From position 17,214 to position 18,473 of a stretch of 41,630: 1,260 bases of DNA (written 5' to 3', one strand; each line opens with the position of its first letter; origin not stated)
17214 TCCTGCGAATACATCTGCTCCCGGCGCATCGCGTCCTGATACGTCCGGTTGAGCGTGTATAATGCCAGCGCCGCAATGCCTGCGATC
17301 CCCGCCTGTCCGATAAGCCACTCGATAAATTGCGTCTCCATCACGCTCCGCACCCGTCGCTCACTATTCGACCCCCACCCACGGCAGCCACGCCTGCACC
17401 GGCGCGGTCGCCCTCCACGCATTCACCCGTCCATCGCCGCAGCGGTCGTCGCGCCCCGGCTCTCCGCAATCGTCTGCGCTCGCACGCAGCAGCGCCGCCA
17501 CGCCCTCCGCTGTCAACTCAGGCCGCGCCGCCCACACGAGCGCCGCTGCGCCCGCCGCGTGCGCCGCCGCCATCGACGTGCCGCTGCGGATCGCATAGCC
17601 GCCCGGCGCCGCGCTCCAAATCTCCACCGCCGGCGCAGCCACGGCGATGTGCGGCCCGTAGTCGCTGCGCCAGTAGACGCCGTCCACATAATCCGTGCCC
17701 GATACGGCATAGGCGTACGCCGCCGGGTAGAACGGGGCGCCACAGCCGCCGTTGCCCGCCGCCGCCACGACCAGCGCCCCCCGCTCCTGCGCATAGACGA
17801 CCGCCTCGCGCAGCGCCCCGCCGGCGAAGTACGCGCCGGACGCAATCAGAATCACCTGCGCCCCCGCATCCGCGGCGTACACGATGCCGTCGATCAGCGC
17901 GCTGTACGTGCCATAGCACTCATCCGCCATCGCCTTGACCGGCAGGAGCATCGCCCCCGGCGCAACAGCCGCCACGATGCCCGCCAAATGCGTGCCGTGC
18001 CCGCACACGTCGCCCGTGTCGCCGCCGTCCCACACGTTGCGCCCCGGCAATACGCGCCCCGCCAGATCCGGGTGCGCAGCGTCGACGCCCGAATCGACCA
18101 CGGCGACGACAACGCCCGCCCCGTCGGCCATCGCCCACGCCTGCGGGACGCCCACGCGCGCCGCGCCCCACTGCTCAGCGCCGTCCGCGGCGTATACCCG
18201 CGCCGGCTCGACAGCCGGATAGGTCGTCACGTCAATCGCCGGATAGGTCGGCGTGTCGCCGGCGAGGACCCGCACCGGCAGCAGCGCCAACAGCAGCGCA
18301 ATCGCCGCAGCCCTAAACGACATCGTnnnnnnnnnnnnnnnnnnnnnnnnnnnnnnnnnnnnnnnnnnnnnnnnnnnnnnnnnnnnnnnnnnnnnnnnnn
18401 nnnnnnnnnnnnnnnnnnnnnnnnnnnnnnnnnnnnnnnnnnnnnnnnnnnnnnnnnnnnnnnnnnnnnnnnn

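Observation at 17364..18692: Secreted S8 subtilisin-like protease plus a small HExxH protein inside the phage lysis module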

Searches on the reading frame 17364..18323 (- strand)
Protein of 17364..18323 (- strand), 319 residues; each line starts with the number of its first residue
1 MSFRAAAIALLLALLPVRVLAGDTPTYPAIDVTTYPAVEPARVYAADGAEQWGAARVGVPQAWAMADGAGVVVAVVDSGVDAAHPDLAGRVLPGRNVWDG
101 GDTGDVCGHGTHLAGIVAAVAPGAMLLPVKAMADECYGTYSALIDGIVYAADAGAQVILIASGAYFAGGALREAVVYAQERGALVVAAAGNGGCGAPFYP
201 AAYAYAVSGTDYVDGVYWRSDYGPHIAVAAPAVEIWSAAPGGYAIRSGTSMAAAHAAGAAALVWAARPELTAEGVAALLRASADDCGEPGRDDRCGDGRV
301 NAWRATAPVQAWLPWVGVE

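Call 3: search_protein_families(library=pfam, proteins=[window:17364-18323:-], max_evalue=0.01)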
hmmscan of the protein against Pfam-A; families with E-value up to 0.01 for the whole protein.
window:17364-18323:- (319 aa): 1 family
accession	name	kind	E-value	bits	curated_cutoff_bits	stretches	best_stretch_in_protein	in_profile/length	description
PF00082.27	Peptidase_S8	-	7.8e-37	127.6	21.8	1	68-298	1-288/288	Subtilase family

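Call 4: search_protein_families(library=phrogs, proteins=[window:17364-18323:-], max_evalue=0.01)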
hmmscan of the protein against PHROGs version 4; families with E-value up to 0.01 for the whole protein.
window:17364-18323:- (319 aa): 1 family
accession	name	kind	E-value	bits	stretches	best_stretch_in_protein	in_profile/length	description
phrog_3677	-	other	9.5e-50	170.4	1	51-302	575-848/1125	protease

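Call 7: search_dna_similar(query=window:17364-18323:-, collection=phages, mode=protein, max_rows=30)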
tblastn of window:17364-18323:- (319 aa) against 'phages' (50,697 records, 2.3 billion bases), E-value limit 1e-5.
Records with a match: 41; places in all: 41; records where one place covers at least 80% of the query: 2.
Best place of each record, by identity: <60% 41.
By first word of the organism name: Bacillus 40; Moorella 1.
By host as written in the record: Bacillus anthracis Sterne 8; Bacillus subtilis 7; Bacillus cereus 6; Bacillus anthracis 4; Bacillus sp. 2; Bacillus subtilis Goe3 2; Bacillus megaterium DSM 319 2; Bacillus subtilis BEST7003 2; and 8 more.
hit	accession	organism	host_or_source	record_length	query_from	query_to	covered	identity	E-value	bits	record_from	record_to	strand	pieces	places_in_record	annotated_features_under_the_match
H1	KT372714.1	Bacillus phage vB_BtS_BMBtp16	Bacillus thuringiensis YBT-1518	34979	50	309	82%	36.4%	1e-13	77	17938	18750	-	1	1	subtilase family alkaline serine protease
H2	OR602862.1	Moorella phage MTATph1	Moorella thermoacetica DSM 103132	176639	38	307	85%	31.8%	2e-8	61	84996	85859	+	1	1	protease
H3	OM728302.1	Bacillus phage vB_BsuM-Goe24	Bacillus subtilis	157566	84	290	65%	35.3%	2e-8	62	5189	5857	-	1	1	hypothetical protein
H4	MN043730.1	Bacillus phage vB_BveM-Goe7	Bacillus velezensis FZB42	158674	84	290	65%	35.3%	2e-8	62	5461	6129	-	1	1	putative serine protease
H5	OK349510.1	Bacillus phage BM-P1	Bacillus sp.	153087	84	290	65%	34.4%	9e-9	62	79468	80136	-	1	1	hypothetical protein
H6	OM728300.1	Bacillus phage vB_BsuM-Goe17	Bacillus subtilis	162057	84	290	65%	34.4%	2e-8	62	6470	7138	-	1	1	hypothetical protein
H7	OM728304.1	Bacillus phage vB_BsuM-Goe27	Bacillus subtilis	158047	84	290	65%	34.4%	2e-8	62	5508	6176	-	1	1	hypothetical protein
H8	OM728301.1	Bacillus phage vB_BsuM-Goe20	Bacillus subtilis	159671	84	290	65%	34.4%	2e-8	62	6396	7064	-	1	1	hypothetical protein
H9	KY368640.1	Bacillus phage vB_BsuM-Goe3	Bacillus subtilis Goe3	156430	84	289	65%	34.5%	3e-8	61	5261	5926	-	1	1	putative peptidase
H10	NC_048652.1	Bacillus phage vB_BsuM-Goe3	Bacillus subtilis Goe3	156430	84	289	65%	34.5%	3e-8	61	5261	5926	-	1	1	protease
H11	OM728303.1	Bacillus phage vB_BsuM-Goe25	Bacillus subtilis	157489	84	292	66%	33.6%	1e-8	62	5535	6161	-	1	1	hypothetical protein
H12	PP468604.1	Bacillus phage BvP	Bacillus velezensis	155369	84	290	65%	33.9%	2e-8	61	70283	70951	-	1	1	hypothetical protein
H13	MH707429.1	Bacillus phage BSP12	Bacillus subtilis ATCC 21336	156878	84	290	65%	33.9%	8e-8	59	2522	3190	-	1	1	serine protease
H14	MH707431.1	Bacillus phage BSP14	Bacillus subtilis ATCC 14593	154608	84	292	66%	32.7%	3e-8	61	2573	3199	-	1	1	putative peptidase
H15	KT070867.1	Bacillus phage PBC2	Bacillus cereus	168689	52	251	63%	33.6%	1e-6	56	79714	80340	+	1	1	putative subtilisin-like protein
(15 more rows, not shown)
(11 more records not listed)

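Call 8: find_homologous_proteins(query=window:17364-18323:-)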
Query window:17364-18323:- (319 aa): 1686 proteins with E <= 0.001 among 8000 candidates; the best 120 are listed.
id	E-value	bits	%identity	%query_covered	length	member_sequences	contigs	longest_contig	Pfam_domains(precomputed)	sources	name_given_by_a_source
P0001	3.6e-188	643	95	94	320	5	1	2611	PF00082.28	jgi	-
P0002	2.0e-128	447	71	98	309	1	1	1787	PF00082.28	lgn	-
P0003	2.6e-90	321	61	83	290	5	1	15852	PF00082.28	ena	-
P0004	8.0e-89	316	66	76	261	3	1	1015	PF00082.28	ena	-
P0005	4.1e-88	314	64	77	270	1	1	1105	PF00082.28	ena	-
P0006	3.2e-86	308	63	76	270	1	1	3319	PF00082.28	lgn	-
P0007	9.9e-85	303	64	76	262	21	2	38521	PF00082.28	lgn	-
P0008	8.4e-82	293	57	86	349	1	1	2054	PF00082.28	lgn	-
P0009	4.9e-78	281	56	82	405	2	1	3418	PF00082.28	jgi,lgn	-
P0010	2.2e-76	276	52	89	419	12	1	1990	PF00082.28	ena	-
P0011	1.5e-74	270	59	77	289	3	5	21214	PF00082.28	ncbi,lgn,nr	ncbi:MAG: S8 family serine peptidase [Chloroflexota bacterium]|nr:S8 family serine peptidase [Chloro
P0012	1.9e-65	240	49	88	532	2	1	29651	PF00082.28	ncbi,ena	-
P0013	2.8e-49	186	44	87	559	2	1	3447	PF17210.10,PF00082.28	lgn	-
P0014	6.8e-48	182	43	82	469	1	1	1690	PF22148.2,PF00082.28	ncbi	-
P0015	1.5e-47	181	45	80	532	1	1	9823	PF22148.2,PF00082.28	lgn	-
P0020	1.8e-43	167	42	70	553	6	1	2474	PF13620.13,PF17210.10,PF00082.28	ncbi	-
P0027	1.1e-41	162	41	83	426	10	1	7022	PF00082.28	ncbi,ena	-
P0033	3.9e-41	160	40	88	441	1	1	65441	PF00082.28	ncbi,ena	-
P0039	2.3e-40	157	42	81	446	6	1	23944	PF00082.28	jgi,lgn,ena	-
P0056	2.6e-39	154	39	80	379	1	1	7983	PF00082.28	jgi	jgi:subtilisin family serine protease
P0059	3.7e-39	153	40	84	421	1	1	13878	PF00082.28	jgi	-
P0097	4.3e-36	143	38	84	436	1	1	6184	PF00082.28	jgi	jgi:subtilisin family serine protease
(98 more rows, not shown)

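Call 21: find_encoding_contigs(protein=P0007, flank=10000, max_places=3)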
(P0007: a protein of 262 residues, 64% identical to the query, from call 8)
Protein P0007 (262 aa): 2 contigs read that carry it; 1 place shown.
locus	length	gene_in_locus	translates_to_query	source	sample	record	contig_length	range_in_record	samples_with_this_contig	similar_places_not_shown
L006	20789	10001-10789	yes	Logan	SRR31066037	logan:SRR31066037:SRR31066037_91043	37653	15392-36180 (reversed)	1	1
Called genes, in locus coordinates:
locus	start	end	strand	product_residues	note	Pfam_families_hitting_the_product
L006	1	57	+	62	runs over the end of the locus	-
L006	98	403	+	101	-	-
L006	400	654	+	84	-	-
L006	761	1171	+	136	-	-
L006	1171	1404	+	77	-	-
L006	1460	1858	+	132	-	-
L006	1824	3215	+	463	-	PF03237:Terminase_6N, PF17289:Terminase_6C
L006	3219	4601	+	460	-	PF05133:SPP1_portal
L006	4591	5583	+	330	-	PF04233:Phage_Mu_F (weak)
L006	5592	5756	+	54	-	-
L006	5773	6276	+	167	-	-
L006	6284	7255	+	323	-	PF05065:Phage_capsid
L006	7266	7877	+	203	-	-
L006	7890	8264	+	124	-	-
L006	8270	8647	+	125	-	-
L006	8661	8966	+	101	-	-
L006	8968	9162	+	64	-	-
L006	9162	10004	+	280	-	-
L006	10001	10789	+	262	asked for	PF00082:Peptidase_S8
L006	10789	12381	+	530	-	PF11860:Muramidase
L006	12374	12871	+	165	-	-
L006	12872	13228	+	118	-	-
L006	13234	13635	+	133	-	-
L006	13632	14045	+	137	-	-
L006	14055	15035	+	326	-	PF18906:Phage_tube_2 (weak)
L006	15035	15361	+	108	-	-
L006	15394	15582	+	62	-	-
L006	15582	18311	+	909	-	PF10145:PhageMin_Tail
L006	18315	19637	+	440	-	-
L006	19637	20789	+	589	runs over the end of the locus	-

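Call 22: find_encoding_contigs(protein=P0011, flank=10000, max_places=4)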
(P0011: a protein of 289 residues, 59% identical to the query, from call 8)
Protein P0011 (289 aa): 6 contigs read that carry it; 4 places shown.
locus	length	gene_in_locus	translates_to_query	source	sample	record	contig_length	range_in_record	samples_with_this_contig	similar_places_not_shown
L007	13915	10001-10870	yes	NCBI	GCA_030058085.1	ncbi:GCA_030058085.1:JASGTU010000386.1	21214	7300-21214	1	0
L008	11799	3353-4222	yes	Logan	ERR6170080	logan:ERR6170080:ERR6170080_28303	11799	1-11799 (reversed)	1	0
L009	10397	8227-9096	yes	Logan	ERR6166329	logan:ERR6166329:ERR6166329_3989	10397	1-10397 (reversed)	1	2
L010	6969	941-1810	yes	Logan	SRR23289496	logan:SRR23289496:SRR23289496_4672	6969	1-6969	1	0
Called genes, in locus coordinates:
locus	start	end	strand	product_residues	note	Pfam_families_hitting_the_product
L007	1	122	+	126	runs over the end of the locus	-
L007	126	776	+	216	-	-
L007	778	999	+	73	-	-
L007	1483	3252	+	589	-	-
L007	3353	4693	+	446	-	-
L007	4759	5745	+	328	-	PF13524:Glyco_trans_1_2, PF13692:Glyco_trans_1_4, PF00534:Glycos_transf_1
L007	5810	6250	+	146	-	PF03567:Sulfotransfer_2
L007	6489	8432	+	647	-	PF00535:Glycos_transf_2, PF10111:Glyco_tranf_2_2, PF13641:Glyco_tranf_2_3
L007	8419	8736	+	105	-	PF07098:DUF1360 (faint)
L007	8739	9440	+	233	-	-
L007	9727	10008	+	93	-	-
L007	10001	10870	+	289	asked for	PF00082:Peptidase_S8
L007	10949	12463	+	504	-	PF21722:Gly_rich_2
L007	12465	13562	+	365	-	-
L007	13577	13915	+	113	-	?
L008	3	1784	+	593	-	?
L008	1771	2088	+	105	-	PF07098:DUF1360 (faint)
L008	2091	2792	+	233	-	-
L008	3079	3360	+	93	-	-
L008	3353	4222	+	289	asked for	PF00082:Peptidase_S8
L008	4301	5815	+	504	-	PF21722:Gly_rich_2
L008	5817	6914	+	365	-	-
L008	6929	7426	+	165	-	-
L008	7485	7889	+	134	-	-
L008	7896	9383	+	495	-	PF14870:PSII_BNR (faint), PF15902:Sortilin-Vps10 (weak)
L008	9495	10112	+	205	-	-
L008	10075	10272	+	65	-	-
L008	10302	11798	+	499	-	?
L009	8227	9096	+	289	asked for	PF00082:Peptidase_S8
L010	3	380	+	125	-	?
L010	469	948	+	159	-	-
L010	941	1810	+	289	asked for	PF00082:Peptidase_S8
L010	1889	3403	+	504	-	PF21722:Gly_rich_2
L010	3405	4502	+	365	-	-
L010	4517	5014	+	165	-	-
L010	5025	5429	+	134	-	-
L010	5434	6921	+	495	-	PF14870:PSII_BNR (faint), PF15902:Sortilin-Vps10 (weak)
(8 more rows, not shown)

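Call 23: find_encoding_contigs(protein=P0003, flank=10000, max_places=3)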
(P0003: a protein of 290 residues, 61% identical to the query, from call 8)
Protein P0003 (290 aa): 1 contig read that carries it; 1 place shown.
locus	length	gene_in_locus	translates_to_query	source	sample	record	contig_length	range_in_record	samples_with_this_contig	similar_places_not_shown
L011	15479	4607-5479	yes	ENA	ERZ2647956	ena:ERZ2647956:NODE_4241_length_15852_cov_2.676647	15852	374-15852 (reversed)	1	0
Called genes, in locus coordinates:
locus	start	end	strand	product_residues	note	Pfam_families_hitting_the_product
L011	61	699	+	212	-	-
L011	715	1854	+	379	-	PF17236:SU10_MCP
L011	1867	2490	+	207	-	-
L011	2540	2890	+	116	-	PF27453:XepA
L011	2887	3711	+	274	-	-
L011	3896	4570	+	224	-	PF13884:Peptidase_S74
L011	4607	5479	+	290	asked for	PF00082:Peptidase_S8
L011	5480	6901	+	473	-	PF05838:Glyco_hydro_108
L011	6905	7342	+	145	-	PF05105:Phage_holin_4_1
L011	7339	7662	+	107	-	-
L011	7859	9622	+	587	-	-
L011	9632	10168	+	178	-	-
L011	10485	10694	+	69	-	-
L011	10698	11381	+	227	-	-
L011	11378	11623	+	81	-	-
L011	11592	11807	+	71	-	-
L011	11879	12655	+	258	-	PF02732:ERCC4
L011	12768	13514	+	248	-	PF03837:RecT (faint)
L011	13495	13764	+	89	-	-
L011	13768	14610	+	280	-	PF12705:PDDEXK_1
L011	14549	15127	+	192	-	PF00226:DnaJ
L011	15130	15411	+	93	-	-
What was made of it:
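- L011: SU10-type capsid, S74 fibre, S8, GH108 endolysin, holin (call 23).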

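Call 32: search_solved_structures(query=window:17364-18323:-, max_evalue=1e-10, show_alignments=1)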
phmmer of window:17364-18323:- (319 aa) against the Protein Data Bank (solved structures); distinct sequences matched with E-value up to 1e-10: 143 (the best 60 are shown).
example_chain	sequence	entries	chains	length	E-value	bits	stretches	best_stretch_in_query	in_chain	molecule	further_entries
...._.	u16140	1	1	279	2.2e-44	155.5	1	49-306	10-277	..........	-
1tec_E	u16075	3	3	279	8.5e-44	153.6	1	49-306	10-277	THERMITASE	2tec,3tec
1dbi_A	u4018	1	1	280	4.2e-38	134.9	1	51-304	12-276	AK.1 SERINE PROTEASE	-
1c9j_A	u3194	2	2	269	2.8e-32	115.7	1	51-304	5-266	SERINE PROTEASE | Subtilisin Savinase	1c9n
1ah2_A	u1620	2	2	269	7.4e-32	114.3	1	51-306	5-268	SERINE PROTEASE PB92 | SUBTILISIN SAVINASE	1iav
1gci_A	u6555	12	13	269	9.3e-32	114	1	51-306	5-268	SUBTILISIN | Subtilisin Savinase | SAVINASE (TM)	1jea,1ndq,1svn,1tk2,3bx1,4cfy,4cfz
1ndu_A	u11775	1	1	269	1.5e-31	113.3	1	51-306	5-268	Subtilisin Savinase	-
5arb_A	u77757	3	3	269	1.5e-31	113.3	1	51-306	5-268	SUBTILISIN SAVINASE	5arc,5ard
1c9m_A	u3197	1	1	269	2e-31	112.9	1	51-306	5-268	SERINE PROTEASE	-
1mpt_A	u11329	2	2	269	3.3e-31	112.2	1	51-306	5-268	M-PROTEASE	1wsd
1q5p_A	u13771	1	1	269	4.3e-31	111.8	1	51-306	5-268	Serine protease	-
1st3_A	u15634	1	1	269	4.5e-31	111.8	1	51-306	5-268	SUBTILISIN BL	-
1dui_A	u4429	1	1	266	4.6e-31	111.7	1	52-284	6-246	PROTEIN (SUBTILISIN BPN')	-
1gnv_A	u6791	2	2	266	5.8e-31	111.4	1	52-287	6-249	SUBTILISIN BPN'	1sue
5ox2_A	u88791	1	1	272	6.9e-31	111.2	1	52-288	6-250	Subtilisin BPN'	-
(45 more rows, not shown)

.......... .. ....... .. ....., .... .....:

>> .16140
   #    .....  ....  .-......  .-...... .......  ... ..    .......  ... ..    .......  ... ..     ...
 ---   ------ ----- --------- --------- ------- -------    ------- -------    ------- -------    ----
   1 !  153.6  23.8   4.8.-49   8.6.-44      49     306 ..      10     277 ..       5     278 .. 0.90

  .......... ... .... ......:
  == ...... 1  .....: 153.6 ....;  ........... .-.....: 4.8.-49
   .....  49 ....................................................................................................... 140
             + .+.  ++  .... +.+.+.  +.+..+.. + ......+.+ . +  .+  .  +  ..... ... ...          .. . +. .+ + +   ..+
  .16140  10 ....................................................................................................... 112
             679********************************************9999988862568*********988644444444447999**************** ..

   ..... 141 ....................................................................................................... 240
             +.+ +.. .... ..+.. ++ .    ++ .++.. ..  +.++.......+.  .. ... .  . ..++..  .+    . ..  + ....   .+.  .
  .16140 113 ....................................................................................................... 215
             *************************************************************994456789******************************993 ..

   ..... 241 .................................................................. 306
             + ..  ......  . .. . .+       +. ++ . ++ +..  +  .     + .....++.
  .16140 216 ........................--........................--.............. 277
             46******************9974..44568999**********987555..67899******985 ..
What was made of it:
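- On Secreted subtilisins with an N-terminal pro-region (intramolecular chaperone): The catalytic domain starts at residue 68, and thermitase mature residue 10 aligns to residue 49 (calls 3, 32).
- Closest known: Thermitase and subtilisins. Same: Thermitase aligns over residues 49-306, E 2e-44 (call 32).
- Checked: The closest solved structure is thermitase, E 2e-44, aligned to residues 49-306 (call 32).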

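Call 33: search_protein_families(library=ncbifam, proteins=[window:17364-18323:-], max_evalue=0.01)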
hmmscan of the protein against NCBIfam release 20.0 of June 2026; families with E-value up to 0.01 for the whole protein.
window:17364-18323:- (319 aa): 7 families
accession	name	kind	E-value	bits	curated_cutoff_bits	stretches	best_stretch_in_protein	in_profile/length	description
TIGR03921.1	T7SS_mycosin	equivalog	1.8e-49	168.7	278.75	1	59-306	3-285/353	type VII secretion-associated serine protease mycosin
NF049966.1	QH_SP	equivalog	2.2e-23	82.8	165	1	73-284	2-212/219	subtilisin-like serine protease QhpE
NF033595.1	denti_PrtP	equivalog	3.4e-14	52.4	300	1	175-310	359-506/606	dentilisin complex serine proteinase subunit PrtP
TIGR03895.1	protease_PatA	subfamily_domain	5e-13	48.7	421.05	1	123-305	25-224/606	PatA/PatG family cyanobactin maturation protease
NF051851.1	AtpSerPepEprS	equivalog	7.1e-11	40.9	1700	2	205-278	257-332/988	autotransporter serine peptidase EprS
NF040553.1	SGO_0316_fam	subfamily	9.7e-08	30.1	1400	1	228-281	671-729/1486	SGO_0316/SGO_0317 family LPXTG-anchored serine peptidase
NF040809.1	germ_prot_CspBA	exception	0.00062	17.5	1250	0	227-264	1007-1045/1099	bifunctional germination protease/germinant receptor pseudoprotease CspBA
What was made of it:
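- Closest known: Type VII secretion mycosins. Same: This is the best-scoring NCBIfam model (168.7 bits), and many database neighbours carry this name (calls 8, 33).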

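Call 43: list_cluster_members(proteins=[P0011, P0012, P0013, P0020, P0027, P0033, P0039, P0056, P0059, P0097])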
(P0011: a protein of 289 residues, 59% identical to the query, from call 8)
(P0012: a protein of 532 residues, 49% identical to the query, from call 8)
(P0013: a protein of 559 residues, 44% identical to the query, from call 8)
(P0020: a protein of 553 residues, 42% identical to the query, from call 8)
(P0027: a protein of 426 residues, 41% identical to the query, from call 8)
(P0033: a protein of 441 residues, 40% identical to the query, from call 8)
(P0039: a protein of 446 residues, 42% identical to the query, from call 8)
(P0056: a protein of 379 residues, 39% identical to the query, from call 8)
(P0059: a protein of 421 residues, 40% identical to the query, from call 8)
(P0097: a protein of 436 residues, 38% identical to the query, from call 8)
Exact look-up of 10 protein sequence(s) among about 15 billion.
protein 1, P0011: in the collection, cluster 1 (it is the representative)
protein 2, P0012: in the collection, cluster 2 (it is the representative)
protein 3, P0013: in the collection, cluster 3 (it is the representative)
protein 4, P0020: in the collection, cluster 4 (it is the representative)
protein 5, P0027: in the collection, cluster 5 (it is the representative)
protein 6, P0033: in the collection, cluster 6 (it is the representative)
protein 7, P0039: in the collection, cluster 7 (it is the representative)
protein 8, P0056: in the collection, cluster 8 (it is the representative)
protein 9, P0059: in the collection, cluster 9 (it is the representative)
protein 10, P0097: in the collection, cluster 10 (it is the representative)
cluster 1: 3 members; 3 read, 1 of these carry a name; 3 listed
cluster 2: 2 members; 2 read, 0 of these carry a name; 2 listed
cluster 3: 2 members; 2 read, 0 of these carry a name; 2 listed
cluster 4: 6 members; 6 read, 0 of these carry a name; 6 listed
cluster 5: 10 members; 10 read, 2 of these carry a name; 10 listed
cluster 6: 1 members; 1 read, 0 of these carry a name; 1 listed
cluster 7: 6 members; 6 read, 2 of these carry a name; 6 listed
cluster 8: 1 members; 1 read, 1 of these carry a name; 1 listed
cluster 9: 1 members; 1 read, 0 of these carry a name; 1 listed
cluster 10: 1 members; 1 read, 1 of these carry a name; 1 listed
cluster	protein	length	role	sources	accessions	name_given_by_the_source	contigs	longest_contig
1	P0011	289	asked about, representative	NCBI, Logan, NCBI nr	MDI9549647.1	MAG: S8 family serine peptidase [Chloroflexota bacterium] | S8 family serine peptidase [Chloroflexota bacterium]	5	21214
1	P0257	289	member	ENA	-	-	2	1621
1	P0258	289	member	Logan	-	-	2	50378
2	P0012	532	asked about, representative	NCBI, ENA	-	-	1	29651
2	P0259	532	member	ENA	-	-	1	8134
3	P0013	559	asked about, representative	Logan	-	-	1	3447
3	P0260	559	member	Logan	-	-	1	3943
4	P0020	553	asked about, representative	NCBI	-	-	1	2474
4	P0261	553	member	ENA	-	-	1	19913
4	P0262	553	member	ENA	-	-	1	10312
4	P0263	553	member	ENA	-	-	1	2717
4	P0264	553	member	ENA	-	-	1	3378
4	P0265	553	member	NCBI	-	-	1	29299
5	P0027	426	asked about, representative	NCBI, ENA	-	-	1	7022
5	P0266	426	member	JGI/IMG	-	hypothetical protein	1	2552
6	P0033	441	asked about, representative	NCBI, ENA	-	-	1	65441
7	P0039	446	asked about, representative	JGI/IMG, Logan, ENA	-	-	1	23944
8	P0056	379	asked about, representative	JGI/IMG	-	subtilisin family serine protease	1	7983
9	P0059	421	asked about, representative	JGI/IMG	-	-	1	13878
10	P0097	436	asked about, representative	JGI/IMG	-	subtilisin family serine protease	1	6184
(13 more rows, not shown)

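Call 45: find_related_loci(query=A2, collection=viral_contigs, flank=6000)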
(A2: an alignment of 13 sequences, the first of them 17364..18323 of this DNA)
Query A2 (319 aa) in viral_contigs; peptide patterns used: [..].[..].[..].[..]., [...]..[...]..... (x = any residue, [..] = any of these).
39 stretches matched a pattern; 5 encode a relative of the query (tblastn E <= 1e-3); 5 distinct loci.
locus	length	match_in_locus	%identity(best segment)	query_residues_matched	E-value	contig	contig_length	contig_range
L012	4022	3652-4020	89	1-123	1e-56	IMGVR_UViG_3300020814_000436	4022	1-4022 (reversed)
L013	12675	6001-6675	36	52-262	5e-39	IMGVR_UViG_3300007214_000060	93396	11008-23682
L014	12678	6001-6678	37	52-263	1e-32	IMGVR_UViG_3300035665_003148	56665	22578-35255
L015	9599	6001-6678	37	52-263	1e-32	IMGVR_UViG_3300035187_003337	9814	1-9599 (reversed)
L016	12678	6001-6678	37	52-263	1e-32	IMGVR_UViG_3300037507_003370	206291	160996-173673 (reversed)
